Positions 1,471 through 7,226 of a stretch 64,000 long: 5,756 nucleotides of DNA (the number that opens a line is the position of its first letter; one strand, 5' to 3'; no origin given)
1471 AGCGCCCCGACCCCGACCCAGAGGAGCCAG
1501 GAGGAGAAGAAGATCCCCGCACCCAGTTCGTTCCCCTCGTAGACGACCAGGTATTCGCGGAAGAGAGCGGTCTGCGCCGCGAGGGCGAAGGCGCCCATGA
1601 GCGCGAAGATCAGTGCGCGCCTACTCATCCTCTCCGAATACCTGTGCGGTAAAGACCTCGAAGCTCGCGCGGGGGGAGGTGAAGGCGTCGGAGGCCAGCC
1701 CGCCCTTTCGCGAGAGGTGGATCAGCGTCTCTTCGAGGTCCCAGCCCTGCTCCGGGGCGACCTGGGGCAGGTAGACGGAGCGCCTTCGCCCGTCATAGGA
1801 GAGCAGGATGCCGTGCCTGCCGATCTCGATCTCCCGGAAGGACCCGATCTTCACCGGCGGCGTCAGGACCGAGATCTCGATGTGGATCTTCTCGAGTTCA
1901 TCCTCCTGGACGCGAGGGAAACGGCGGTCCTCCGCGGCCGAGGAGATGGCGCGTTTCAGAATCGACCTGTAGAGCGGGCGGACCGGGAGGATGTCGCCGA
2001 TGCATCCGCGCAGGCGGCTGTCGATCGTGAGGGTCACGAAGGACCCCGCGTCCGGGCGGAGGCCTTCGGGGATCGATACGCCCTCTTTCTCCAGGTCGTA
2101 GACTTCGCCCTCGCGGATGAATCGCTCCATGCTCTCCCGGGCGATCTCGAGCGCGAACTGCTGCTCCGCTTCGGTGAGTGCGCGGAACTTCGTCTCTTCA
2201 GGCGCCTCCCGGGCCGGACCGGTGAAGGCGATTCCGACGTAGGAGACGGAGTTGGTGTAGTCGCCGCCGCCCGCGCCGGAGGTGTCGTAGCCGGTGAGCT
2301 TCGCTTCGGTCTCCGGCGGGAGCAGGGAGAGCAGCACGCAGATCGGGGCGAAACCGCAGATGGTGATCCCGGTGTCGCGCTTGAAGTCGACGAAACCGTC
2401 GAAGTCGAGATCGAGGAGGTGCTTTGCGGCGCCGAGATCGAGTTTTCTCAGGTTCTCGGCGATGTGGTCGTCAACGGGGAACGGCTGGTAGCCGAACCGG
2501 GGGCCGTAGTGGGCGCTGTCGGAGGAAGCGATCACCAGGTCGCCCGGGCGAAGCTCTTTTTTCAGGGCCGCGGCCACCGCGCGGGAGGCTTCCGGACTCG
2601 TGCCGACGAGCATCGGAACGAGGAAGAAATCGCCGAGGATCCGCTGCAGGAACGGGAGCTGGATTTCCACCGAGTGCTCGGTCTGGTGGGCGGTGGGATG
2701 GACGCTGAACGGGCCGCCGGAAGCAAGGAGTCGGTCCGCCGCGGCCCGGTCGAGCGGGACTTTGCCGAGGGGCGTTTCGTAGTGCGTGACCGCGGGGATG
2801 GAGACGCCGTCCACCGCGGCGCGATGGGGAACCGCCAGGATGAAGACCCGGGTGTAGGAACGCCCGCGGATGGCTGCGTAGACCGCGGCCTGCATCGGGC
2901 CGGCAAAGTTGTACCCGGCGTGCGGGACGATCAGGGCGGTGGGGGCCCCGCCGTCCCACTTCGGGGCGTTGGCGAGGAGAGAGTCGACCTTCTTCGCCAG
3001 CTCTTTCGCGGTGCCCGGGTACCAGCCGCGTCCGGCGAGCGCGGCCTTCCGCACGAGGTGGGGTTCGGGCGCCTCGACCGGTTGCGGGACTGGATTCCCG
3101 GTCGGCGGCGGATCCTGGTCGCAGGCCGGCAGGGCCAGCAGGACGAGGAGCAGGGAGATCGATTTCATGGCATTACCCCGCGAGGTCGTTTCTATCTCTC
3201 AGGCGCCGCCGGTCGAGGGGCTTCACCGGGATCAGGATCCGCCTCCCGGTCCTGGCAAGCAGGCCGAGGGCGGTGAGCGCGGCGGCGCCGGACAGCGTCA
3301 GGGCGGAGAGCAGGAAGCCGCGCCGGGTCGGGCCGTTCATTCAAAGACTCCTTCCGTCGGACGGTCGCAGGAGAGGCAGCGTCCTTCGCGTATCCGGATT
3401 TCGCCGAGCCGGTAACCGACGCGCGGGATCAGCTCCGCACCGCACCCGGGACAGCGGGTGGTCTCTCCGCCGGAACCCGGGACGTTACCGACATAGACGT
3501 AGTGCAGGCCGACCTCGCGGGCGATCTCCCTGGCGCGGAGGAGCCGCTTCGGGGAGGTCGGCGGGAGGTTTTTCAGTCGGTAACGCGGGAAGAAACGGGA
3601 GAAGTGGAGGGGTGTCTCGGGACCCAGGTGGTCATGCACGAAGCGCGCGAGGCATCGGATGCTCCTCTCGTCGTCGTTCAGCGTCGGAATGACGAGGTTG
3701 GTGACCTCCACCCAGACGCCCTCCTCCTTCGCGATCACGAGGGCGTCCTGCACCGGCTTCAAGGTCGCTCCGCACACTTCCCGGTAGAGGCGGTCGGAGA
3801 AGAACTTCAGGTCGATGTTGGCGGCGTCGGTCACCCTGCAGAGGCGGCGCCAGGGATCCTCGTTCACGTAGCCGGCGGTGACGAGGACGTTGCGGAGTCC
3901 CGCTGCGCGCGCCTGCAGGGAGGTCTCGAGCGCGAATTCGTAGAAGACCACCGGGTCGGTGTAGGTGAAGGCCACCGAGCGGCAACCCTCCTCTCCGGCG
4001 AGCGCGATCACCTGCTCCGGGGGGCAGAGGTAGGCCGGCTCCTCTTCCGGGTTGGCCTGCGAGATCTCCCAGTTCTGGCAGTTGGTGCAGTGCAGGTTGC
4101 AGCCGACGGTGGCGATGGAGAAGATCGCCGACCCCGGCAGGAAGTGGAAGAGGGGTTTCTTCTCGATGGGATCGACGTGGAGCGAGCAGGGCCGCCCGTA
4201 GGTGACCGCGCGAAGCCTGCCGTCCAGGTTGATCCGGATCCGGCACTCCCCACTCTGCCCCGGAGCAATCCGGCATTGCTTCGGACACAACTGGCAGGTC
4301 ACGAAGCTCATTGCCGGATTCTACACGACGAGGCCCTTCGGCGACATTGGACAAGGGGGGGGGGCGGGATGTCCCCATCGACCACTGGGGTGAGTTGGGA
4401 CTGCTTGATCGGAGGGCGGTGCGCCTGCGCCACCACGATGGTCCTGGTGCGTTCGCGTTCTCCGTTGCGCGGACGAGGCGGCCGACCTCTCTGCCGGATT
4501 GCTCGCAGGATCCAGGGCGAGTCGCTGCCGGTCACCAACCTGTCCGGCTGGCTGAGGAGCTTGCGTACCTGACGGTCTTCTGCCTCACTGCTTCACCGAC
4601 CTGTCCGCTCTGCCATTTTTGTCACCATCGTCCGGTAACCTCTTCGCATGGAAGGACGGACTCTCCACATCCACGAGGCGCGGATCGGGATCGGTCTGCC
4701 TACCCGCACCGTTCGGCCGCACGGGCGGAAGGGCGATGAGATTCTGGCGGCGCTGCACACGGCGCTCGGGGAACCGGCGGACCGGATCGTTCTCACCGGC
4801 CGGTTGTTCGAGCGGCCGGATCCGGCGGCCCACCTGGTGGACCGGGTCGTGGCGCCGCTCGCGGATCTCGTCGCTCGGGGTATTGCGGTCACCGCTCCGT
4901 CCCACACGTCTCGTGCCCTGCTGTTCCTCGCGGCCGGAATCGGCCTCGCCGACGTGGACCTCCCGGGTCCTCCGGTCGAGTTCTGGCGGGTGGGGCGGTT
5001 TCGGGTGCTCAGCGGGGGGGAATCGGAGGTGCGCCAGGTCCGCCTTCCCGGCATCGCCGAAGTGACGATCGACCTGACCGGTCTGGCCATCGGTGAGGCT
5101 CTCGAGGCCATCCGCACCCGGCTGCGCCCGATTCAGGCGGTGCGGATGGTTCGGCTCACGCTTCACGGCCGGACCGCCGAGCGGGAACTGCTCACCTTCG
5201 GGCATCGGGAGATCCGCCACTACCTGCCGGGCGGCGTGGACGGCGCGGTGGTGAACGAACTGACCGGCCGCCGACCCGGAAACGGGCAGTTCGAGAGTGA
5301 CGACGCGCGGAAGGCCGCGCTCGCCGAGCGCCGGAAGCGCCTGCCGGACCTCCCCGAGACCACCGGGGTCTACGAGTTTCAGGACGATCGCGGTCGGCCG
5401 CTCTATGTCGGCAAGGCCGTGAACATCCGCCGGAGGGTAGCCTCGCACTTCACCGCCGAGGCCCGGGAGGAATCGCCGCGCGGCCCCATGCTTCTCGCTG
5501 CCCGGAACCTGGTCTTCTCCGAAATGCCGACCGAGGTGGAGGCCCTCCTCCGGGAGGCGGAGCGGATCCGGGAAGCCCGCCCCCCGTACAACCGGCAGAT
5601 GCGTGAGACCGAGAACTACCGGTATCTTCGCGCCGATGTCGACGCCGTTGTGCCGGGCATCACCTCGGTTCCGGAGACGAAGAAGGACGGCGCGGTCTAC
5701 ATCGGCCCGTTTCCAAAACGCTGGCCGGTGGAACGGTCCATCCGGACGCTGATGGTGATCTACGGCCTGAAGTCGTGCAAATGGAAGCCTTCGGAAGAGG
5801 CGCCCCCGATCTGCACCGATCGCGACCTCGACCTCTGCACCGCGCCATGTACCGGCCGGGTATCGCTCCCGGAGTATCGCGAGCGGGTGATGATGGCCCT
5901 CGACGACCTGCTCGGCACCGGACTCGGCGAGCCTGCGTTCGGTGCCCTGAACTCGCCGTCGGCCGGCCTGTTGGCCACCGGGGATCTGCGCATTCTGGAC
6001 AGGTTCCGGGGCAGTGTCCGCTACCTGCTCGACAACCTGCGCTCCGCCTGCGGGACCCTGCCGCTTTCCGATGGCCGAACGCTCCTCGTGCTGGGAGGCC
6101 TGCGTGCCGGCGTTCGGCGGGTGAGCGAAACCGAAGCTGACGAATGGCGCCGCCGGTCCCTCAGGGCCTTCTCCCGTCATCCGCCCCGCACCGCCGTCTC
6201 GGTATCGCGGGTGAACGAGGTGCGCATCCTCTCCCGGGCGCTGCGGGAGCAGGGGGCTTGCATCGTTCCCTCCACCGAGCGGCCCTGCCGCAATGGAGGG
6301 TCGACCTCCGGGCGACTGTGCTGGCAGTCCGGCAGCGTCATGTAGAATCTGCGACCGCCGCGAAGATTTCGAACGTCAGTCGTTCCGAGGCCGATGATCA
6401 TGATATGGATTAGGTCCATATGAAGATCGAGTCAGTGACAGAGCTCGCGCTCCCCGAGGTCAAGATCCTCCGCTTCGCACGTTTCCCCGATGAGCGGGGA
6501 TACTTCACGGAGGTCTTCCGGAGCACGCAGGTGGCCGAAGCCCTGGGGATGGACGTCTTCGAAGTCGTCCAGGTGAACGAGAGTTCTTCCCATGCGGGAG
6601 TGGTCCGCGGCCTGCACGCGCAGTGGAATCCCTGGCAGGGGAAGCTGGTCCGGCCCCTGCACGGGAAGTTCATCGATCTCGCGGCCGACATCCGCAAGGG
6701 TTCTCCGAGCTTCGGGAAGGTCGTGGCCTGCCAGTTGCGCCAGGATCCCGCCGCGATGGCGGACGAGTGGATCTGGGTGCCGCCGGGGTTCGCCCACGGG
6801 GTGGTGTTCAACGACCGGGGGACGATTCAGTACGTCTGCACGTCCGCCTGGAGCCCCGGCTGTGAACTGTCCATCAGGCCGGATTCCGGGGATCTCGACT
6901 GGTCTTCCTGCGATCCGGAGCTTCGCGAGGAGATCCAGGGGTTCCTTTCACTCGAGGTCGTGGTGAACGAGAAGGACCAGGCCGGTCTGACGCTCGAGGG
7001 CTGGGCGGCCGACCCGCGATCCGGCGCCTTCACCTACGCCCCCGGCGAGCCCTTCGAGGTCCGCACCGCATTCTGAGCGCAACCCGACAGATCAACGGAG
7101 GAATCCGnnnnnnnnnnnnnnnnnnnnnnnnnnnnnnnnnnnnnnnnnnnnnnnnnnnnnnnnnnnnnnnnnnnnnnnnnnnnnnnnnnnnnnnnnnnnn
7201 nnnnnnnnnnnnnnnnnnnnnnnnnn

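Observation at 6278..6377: Dispersed ~100-bp intergenic repeat family (4 copies in 64 kb) with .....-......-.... hairpin core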

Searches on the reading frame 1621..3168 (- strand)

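Call 46: search_protein_families(library=pfam, proteins=[window:1621-3168:-], max_evalue=0.001)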
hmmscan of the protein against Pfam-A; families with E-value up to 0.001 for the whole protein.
window:1621-3168:- (515 aa): 2 families
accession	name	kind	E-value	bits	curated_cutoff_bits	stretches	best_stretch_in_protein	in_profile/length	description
PF01875.22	Memo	-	1.9e-52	178.6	27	1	42-313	2-268/269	Memo-like protein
PF01871.22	AMMECR1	-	3.4e-47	160.5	25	1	340-511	1-168/168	AMMECR1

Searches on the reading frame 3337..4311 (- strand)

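Call 46: search_protein_families(library=pfam, proteins=[window:3337-4311:-], max_evalue=0.001)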
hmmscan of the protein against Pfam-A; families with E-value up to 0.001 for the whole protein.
window:3337-4311:- (324 aa): 1 family
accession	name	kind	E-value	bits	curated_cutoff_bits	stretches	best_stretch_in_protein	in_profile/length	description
PF04055.27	Radical_SAM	-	3.1e-18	66.9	29.5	1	67-216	3-159/166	Radical SAM superfamily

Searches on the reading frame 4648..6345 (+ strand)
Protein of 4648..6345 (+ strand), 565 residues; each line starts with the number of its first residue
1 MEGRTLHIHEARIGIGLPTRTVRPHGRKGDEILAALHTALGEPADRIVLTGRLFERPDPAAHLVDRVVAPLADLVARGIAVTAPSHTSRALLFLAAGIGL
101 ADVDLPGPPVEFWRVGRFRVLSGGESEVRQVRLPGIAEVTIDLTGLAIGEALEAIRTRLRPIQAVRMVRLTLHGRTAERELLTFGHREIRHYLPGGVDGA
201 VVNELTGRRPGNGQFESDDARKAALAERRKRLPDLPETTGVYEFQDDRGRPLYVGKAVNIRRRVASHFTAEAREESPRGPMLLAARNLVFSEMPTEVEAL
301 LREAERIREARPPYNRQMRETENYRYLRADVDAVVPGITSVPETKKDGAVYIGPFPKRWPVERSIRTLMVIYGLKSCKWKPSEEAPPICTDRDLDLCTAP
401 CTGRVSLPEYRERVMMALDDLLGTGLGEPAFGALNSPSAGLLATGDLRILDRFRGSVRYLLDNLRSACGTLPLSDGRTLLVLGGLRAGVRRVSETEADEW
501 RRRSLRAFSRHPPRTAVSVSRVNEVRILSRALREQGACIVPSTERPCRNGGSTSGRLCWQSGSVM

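Call 19: search_protein_families(library=pfam, proteins=[window:4648-6345:+], max_evalue=0.01)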
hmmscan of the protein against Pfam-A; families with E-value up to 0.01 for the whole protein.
window:4648-6345:+ (565 aa): 1 family
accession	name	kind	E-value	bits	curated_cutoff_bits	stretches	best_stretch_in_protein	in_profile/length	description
PF01541.30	GIY-YIG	-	9.8e-05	23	22.6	1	240-315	3-78/78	GIY-YIG catalytic domain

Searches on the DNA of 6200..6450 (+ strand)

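Call 13: search_rna_families(source=window, start=6200, end=6450, threshold=evalue, max_evalue=10)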
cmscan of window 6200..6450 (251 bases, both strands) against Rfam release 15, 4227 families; matches with E-value up to 10: 3.
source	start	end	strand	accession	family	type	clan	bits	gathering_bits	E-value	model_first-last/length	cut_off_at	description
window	6267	6301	+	RF03219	mir-602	Gene; miRNA;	-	14.9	90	4.8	1-85/85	no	mir-602 microRNA precursor family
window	6287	6318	-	RF01333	CRISPR-DR20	Gene; CRISPR;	-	13.3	42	5.8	1-36/36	no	CRISPR RNA direct repeat element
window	6210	6291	+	RF02791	CcsR1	Gene; sRNA;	-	9.9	65.3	8.5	1-83/83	no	Conserved CCUCCUCCC motif stress-induced RNA 1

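Call 53: search_dna_similar(query=window:6265-6395:+, collection=plasmids, mode=distant, max_evalue=0.01)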
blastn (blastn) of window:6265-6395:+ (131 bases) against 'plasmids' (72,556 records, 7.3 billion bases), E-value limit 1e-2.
No match.

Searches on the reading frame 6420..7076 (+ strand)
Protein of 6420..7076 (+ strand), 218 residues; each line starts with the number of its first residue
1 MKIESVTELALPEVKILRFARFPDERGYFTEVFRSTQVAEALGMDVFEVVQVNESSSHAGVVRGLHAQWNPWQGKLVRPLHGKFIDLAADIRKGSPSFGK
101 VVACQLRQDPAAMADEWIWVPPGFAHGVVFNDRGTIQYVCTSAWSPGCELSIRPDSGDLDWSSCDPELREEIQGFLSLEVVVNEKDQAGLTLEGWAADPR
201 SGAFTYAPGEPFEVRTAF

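Call 19: search_protein_families(library=pfam, proteins=[window:6420-7076:+], max_evalue=0.01)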
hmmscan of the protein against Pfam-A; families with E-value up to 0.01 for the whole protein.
window:6420-7076:+ (218 aa): 1 family
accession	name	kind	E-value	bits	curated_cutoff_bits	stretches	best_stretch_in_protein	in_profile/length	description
PF00908.23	dTDP_sugar_isom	-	2.1e-39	135.4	27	1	9-192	2-166/168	dTDP-4-dehydrorhamnose 3,5-epimerase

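Call 20: find_encoding_contigs(protein=window:6420-7076:+, flank=10000, max_places=6)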
Protein window:6420-7076:+ (218 aa): no gene with exactly this product is on record in the collection.
